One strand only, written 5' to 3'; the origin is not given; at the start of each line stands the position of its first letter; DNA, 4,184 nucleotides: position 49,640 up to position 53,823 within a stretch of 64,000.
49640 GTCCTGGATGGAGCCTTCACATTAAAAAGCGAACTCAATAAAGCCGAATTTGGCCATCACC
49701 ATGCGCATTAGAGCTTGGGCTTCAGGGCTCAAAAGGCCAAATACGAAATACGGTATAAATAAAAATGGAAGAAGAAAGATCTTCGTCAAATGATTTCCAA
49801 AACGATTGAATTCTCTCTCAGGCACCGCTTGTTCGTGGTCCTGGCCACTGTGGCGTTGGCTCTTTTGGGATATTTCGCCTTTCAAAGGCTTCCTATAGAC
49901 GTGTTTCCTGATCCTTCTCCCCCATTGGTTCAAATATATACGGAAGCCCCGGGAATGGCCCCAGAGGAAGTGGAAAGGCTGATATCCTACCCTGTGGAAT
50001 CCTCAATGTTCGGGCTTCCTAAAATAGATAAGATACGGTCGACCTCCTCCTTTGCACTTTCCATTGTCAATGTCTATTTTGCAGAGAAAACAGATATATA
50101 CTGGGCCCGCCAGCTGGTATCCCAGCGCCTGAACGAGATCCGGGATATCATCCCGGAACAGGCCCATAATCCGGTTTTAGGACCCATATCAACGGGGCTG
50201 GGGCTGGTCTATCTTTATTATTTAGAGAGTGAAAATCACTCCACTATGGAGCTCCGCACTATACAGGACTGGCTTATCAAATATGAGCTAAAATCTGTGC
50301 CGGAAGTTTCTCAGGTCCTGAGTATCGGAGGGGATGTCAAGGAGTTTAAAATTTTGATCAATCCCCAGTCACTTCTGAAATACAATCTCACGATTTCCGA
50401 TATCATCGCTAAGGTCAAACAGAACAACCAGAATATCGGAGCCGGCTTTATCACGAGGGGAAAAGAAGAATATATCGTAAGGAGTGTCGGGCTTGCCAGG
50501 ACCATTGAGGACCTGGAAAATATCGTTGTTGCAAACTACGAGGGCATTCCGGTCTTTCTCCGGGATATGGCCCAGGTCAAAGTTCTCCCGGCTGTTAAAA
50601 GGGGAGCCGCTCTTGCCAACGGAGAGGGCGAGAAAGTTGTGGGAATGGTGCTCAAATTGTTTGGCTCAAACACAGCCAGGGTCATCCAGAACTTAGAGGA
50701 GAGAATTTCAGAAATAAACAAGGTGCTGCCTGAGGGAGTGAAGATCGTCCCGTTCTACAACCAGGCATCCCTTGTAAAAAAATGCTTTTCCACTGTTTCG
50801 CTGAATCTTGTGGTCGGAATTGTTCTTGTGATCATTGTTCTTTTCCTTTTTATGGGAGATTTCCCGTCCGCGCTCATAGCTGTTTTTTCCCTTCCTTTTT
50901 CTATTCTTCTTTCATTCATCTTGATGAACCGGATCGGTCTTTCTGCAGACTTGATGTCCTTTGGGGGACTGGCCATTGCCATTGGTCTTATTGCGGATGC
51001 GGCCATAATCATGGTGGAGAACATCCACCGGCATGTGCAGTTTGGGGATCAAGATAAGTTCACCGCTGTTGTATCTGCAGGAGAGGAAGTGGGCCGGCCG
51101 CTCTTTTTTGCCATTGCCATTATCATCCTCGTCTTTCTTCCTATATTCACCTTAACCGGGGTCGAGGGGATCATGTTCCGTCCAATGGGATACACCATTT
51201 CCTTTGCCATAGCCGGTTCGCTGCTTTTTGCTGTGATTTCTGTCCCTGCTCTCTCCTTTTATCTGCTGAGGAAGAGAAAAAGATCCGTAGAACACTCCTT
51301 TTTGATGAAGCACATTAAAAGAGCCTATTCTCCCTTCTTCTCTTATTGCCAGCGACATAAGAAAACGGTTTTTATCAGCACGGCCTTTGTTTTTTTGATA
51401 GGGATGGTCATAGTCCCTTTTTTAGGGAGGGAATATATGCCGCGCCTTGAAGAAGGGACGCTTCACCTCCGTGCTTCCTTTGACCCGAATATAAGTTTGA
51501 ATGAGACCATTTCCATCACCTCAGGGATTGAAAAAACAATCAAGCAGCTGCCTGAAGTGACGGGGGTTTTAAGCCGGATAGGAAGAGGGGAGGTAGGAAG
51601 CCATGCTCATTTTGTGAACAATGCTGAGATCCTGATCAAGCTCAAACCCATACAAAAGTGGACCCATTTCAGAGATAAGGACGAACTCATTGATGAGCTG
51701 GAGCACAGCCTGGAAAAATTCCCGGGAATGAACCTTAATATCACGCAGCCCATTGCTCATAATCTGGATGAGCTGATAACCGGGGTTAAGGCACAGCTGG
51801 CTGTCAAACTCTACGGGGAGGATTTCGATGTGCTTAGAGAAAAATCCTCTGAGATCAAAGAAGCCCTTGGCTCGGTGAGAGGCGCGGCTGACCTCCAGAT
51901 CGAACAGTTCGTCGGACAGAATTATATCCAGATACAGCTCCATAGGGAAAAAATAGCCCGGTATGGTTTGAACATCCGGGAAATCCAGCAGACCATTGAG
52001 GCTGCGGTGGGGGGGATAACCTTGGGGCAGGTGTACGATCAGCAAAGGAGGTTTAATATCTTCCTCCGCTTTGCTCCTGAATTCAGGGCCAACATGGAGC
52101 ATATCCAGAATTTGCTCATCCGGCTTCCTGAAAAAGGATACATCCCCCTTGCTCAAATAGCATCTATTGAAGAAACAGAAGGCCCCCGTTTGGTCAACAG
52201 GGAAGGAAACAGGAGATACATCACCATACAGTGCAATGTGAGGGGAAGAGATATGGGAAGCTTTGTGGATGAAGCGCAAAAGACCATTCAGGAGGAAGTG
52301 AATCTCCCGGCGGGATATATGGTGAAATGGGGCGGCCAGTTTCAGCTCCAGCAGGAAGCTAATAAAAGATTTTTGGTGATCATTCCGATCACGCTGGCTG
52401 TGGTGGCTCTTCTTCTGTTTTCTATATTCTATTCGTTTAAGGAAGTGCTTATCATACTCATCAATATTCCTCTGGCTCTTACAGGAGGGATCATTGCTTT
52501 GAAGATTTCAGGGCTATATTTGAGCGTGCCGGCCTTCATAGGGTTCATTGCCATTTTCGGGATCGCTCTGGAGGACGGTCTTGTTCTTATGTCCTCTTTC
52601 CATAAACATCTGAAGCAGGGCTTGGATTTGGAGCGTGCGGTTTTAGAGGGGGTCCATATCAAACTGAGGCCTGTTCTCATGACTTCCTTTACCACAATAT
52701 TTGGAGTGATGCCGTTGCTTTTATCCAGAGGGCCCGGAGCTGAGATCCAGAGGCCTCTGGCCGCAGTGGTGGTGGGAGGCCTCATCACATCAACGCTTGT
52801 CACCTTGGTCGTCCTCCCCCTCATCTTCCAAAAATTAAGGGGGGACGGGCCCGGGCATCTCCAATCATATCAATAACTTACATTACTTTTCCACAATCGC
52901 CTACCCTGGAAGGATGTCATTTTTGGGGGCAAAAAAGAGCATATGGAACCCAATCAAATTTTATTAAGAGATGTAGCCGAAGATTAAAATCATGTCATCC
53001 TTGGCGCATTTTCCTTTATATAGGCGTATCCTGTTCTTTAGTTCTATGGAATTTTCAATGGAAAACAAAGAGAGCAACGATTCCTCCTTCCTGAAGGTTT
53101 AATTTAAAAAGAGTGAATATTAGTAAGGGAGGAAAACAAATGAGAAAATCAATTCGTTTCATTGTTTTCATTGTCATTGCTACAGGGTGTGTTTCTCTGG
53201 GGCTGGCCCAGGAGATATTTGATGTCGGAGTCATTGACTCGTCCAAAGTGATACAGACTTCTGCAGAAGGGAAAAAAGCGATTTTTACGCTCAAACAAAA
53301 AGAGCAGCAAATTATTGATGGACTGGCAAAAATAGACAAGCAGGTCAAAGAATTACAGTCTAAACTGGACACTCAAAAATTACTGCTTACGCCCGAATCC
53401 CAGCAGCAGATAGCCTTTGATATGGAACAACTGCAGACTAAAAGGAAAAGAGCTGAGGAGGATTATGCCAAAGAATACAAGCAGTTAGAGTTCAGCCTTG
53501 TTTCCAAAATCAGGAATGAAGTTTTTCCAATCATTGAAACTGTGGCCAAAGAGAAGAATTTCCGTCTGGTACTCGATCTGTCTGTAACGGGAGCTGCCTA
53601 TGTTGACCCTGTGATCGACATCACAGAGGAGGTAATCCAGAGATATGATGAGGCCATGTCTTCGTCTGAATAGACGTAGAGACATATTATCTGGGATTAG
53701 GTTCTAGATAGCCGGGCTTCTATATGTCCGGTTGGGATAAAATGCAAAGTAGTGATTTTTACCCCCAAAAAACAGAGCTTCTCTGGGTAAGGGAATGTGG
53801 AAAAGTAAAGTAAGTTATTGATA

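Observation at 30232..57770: Undescribed ~100-nt oriented repeat family docked onto gene ends (10 full copies plus 1 fragment in 27 kb)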

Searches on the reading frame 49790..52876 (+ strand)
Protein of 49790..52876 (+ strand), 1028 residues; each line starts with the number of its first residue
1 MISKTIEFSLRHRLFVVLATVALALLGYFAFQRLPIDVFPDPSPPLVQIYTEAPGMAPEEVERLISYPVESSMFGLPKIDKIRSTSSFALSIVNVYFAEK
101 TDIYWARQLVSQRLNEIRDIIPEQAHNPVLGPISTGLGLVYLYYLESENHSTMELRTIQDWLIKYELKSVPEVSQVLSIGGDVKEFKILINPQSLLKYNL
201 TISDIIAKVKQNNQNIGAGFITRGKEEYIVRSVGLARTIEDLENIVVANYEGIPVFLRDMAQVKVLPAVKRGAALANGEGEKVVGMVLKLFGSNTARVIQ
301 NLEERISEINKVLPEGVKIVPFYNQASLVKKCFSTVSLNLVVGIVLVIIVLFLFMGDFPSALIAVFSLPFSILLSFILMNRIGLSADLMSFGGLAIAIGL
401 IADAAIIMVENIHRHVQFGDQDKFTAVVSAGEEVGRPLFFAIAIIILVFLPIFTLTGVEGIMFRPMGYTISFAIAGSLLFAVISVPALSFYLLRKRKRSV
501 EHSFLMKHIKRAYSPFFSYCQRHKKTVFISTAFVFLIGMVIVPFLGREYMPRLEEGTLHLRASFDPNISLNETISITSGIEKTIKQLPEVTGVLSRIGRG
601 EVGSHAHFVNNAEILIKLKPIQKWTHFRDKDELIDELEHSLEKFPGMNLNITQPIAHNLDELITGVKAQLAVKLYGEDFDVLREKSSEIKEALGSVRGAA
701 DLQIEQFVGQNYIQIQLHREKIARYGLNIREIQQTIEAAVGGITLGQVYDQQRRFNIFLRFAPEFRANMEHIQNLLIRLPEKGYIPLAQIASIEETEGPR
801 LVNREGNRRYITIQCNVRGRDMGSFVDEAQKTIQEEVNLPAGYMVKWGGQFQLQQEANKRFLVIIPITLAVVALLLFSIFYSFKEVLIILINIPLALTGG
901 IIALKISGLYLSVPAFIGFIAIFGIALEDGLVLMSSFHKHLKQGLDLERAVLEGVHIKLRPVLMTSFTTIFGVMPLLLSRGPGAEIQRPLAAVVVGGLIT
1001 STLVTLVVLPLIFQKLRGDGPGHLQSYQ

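Call 11: search_protein_families(library=pfam, proteins=[window:49790-52876:+])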
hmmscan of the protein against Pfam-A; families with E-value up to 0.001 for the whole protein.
window:49790-52876:+ (1028 aa): 2 families
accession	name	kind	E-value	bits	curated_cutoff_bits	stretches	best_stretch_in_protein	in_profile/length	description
PF00873.25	ACR_tran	-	4.8e-280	932.1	28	1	6-1016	2-1020/1021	AcrB/AcrD/AcrF family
PF03176.21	MMPL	-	3.1e-11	43.2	20.5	1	822-1012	103-298/333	MMPL family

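Call 66: find_homologous_proteins(query=window:49790-52873:+, max_evalue=1e-100)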
Query window:49790-52873:+ (1028 aa): 7377 proteins with E <= 1e-100 among 8000 candidates; the best 120 are listed.
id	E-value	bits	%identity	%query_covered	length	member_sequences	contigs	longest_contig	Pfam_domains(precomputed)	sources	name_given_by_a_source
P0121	0.0e+0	2122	95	99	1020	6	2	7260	PF03176.22,PF00873.26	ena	-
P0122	0.0e+0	1981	87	99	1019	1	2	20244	PF03176.22,PF00873.26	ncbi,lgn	-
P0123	0.0e+0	1981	87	99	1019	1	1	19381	PF03176.22,PF00873.26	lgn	-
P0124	0.0e+0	1916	84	99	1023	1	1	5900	PF03176.22,PF00873.26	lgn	-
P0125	0.0e+0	1907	84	99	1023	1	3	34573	PF03176.22,PF00873.26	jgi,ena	-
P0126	0.0e+0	1890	83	99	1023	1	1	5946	PF03176.22,PF00873.26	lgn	-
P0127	0.0e+0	1889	83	99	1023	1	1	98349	PF03176.22,PF00873.26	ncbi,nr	ncbi:MAG: CusA/CzcA family heavy metal efflux RND transporter [Candidatus Aminicenantes bacterium]|n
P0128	0.0e+0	1752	76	99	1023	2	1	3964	PF03176.22,PF00873.26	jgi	-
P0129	0.0e+0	1740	75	99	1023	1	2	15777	PF03176.22,PF00873.26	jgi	jgi:cobalt-zinc-cadmium resistance protein CzcA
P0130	0.0e+0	1740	75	99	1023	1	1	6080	PF03176.22,PF00873.26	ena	-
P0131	0.0e+0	1739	75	99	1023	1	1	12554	PF03176.22,PF00873.26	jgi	jgi:cobalt-zinc-cadmium resistance protein CzcA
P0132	0.0e+0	1739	76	99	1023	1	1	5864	PF03176.22,PF00873.26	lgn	-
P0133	0.0e+0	1739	75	99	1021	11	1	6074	PF03176.22,PF00873.26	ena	-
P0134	0.0e+0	1738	74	99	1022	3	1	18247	PF03176.22,PF00873.26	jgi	jgi:cobalt-zinc-cadmium resistance protein CzcA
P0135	0.0e+0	1737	75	99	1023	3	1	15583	PF03176.22,PF00873.26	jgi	jgi:cobalt-zinc-cadmium resistance protein CzcA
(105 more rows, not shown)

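Call 68: find_encoding_contigs(protein=P0121, flank=6000, max_places=3)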
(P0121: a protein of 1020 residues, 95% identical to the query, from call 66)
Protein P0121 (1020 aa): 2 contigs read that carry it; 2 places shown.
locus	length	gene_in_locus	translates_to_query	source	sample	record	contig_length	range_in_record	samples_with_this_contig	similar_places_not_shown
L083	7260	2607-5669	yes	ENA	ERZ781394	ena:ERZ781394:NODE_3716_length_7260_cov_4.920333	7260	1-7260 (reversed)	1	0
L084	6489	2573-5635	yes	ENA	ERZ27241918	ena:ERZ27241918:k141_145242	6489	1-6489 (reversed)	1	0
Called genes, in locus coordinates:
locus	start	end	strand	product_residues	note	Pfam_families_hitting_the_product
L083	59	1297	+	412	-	PF02321:OEP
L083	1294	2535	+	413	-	PF25917:BSH_RND, PF25973:BSH_CzcB, PF25954:Beta-barrel_RND_2, PF25967:RND-MFP_C, PF25975:CzcB_C, PF25989:YknX_C (weak)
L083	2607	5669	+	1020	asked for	PF00873:ACR_tran, PF03176:MMPL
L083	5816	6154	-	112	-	PF01934:HepT-like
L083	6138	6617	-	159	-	PF12728:HTH_17, PF22600:MTPAP-like_central (weak), PF01909:NTP_transf_2, PF18765:Polbeta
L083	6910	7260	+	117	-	?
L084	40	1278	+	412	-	PF02321:OEP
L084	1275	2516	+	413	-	PF25917:BSH_RND, PF25973:BSH_CzcB, PF25954:Beta-barrel_RND_2, PF25967:RND-MFP_C, PF25975:CzcB_C, PF25989:YknX_C (weak)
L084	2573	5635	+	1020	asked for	PF00873:ACR_tran, PF03176:MMPL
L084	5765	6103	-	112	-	PF01934:HepT-like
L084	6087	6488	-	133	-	?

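Call 69: find_encoding_contigs(protein=P0122, flank=8000, max_places=3)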
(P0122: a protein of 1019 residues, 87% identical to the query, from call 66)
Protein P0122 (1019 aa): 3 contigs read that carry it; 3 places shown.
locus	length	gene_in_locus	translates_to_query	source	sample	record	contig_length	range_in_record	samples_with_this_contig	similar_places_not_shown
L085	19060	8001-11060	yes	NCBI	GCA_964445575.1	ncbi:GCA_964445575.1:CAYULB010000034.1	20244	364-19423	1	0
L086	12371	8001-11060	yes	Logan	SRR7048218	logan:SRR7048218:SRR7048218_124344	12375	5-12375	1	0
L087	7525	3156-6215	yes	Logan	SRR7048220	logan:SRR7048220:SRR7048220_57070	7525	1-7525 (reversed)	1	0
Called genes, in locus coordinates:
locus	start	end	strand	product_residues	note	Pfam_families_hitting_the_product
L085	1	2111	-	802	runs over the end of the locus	PF07944:Beta-AFase-like_GH127_cat, PF20736:Glyco_hydro127M, PF20737:Glyco_hydro127C, PF00754:F5_F8_type_C, PF22633:F5_F8_type_C_2 (weak)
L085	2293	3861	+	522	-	PF22848:ASD1_dom, PF06964:Alpha-L-AF_C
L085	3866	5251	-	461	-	PF03219:TLC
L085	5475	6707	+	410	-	PF02321:OEP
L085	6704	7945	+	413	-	PF25917:BSH_RND (weak), PF25973:BSH_CzcB, PF25954:Beta-barrel_RND_2, PF25967:RND-MFP_C, PF25975:CzcB_C, PF25989:YknX_C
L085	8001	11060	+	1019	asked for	PF00873:ACR_tran, PF03176:MMPL (weak)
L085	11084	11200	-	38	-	PF06134:RhaA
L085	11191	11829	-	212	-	PF06134:RhaA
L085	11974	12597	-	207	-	PF06134:RhaA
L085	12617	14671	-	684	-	PF07944:Beta-AFase-like_GH127_cat, PF20736:Glyco_hydro127M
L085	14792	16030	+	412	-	PF00999:Na_H_Exchanger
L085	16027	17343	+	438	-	PF00999:Na_H_Exchanger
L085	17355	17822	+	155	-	PF00359:PTS_EIIA_2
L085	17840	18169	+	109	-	-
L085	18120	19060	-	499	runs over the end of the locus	PF07969:Amidohydro_3 (faint), PF01979:Amidohydro_1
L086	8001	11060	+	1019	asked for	PF00873:ACR_tran, PF03176:MMPL (weak)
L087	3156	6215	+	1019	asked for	PF00873:ACR_tran, PF03176:MMPL (weak)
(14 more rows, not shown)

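Call 70: find_encoding_contigs(protein=P0125, flank=8000, max_places=3)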
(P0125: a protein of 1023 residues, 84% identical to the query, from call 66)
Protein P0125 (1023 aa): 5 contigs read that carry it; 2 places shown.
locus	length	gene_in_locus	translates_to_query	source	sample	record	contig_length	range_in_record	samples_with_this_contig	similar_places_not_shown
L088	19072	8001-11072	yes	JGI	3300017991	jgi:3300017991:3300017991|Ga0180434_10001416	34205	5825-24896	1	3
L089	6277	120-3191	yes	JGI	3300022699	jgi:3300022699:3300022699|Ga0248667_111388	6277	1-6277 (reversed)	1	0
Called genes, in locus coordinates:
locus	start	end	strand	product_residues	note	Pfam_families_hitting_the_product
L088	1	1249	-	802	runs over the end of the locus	PF07944:Beta-AFase-like_GH127_cat, PF20736:Glyco_hydro127M, PF20737:Glyco_hydro127C, PF00754:F5_F8_type_C, PF22633:F5_F8_type_C_2 (weak)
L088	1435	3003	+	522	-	PF22848:ASD1_dom, PF06964:Alpha-L-AF_C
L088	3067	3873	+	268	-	PF01925:TauE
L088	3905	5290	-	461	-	PF03219:TLC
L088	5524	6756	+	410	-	PF02321:OEP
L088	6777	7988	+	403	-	PF25917:BSH_RND, PF25919:BSH_CusB (weak), PF25973:BSH_CzcB, PF25954:Beta-barrel_RND_2, PF25967:RND-MFP_C, PF25975:CzcB_C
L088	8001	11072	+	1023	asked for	PF00873:ACR_tran, PF03176:MMPL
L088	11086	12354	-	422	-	PF06134:RhaA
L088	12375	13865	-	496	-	PF00370:FGGY_N, PF02782:FGGY_C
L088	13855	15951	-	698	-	PF07944:Beta-AFase-like_GH127_cat, PF20736:Glyco_hydro127M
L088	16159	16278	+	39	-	-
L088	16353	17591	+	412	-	PF00999:Na_H_Exchanger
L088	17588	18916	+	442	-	PF00999:Na_H_Exchanger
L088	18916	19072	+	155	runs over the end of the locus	PF00359:PTS_EIIA_2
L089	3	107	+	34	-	?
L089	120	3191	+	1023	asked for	PF00873:ACR_tran, PF03176:MMPL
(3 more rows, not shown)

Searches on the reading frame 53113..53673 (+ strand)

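Call 81: search_protein_families(library=ncbifam, max_evalue=0.01, proteins=[window:53113-53673:+])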
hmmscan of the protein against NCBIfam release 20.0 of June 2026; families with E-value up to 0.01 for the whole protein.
window:53113-53673:+ (186 aa): 1 family
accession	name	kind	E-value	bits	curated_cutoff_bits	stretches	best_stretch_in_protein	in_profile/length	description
NF003464.0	PRK05087.1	equivalog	0.0088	16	68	0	20-48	13-41/78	D-alanine--poly(phosphoribitol) ligase subunit DltC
